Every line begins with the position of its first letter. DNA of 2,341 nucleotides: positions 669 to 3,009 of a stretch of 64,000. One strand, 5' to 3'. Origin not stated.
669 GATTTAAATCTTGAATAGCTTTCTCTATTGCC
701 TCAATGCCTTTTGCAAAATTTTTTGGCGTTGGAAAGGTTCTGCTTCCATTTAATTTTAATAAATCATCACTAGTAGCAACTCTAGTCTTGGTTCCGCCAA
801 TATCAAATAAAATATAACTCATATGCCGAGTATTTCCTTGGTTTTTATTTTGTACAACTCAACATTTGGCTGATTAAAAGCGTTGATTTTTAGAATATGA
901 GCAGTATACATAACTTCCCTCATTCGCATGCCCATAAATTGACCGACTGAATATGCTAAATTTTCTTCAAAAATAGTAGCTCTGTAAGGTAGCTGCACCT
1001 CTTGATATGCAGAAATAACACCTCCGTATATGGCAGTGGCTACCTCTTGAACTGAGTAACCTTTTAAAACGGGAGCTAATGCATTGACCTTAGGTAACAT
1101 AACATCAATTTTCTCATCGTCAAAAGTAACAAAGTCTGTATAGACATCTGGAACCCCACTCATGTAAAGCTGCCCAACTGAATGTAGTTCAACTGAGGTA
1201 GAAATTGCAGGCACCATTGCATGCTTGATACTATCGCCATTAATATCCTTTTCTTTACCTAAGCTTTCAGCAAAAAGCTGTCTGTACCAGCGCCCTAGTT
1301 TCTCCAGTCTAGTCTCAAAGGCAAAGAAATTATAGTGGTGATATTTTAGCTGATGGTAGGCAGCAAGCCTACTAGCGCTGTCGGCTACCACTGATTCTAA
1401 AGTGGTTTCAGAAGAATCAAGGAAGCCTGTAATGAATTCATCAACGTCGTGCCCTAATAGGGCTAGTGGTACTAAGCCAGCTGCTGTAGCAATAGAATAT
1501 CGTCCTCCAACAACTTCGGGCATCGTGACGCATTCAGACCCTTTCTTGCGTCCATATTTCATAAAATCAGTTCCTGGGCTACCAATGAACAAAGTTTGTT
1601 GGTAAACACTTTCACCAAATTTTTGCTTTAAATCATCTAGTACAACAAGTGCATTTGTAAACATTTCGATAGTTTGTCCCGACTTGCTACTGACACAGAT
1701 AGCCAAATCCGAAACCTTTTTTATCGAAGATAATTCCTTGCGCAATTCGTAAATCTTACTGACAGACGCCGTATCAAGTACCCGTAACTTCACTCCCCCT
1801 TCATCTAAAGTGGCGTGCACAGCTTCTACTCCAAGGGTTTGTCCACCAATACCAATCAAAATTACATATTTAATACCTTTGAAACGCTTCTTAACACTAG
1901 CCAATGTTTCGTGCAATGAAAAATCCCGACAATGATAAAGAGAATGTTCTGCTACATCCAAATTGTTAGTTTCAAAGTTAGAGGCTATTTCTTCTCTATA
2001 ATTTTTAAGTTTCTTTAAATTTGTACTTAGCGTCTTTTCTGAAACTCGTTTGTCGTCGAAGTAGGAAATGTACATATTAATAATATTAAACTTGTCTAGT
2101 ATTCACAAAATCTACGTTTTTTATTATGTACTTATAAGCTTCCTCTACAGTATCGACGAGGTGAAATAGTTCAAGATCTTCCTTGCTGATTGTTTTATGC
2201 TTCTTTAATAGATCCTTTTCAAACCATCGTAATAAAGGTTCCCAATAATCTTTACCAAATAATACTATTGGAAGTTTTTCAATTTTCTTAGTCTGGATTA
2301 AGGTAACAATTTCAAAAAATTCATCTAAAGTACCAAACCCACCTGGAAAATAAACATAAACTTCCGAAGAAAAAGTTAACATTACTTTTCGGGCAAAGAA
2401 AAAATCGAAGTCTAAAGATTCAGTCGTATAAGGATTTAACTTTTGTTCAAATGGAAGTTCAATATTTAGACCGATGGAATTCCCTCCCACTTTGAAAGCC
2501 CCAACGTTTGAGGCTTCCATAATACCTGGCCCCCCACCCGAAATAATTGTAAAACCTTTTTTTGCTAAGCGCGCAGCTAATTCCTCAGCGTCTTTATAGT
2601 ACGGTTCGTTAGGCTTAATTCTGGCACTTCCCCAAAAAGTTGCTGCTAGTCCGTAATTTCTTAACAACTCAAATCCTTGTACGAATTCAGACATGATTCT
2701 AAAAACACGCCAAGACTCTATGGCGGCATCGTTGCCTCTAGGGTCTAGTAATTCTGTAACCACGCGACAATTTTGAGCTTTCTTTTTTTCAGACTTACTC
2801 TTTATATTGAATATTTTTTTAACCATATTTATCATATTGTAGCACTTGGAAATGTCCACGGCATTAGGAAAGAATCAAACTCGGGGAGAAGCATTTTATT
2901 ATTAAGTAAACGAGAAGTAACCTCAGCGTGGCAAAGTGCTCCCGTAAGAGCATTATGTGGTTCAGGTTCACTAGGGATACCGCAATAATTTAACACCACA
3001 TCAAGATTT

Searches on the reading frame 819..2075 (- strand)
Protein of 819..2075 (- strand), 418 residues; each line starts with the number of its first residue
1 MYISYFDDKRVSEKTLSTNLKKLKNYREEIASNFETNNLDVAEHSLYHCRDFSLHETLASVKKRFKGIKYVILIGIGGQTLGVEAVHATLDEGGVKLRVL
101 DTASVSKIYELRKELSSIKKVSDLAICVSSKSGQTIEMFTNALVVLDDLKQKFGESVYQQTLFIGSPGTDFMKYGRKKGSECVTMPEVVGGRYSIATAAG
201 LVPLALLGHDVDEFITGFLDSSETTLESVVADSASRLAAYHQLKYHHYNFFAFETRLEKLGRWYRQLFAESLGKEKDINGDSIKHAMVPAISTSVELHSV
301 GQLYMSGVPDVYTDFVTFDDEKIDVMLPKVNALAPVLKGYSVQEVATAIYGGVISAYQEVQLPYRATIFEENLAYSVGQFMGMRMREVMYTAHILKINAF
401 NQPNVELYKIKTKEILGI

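Call 76: search_protein_families(library=pfam, proteins=[window:819-2075:-], max_evalue=0.001)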
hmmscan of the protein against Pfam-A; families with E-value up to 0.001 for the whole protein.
window:819-2075:- (418 aa): 1 family
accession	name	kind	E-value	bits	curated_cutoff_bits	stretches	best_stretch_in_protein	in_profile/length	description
PF00342.24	PGI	-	4.9e-19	68.8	22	1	62-415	90-465/486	Phosphoglucose isomerase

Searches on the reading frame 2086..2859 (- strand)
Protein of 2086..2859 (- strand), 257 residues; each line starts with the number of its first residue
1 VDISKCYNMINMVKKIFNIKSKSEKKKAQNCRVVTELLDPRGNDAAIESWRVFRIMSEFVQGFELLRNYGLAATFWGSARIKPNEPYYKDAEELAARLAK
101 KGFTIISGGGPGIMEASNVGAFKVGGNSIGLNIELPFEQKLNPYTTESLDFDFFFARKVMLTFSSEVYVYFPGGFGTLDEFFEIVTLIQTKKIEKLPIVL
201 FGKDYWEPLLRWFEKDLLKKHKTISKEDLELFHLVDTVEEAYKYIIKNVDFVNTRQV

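Call 76: search_protein_families(library=pfam, proteins=[window:2086-2859:-], max_evalue=0.001)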
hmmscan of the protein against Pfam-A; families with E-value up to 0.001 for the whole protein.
window:2086-2859:- (257 aa): 2 families
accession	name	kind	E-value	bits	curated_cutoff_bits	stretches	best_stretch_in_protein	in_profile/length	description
PF03641.19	Lysine_decarbox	-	1.5e-31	109.8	27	1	114-244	1-130/131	Possible lysine decarboxylase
PF18306.6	LDcluster4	-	1.6e-14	54.3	26.3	1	77-193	8-120/151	SLOG cluster4 family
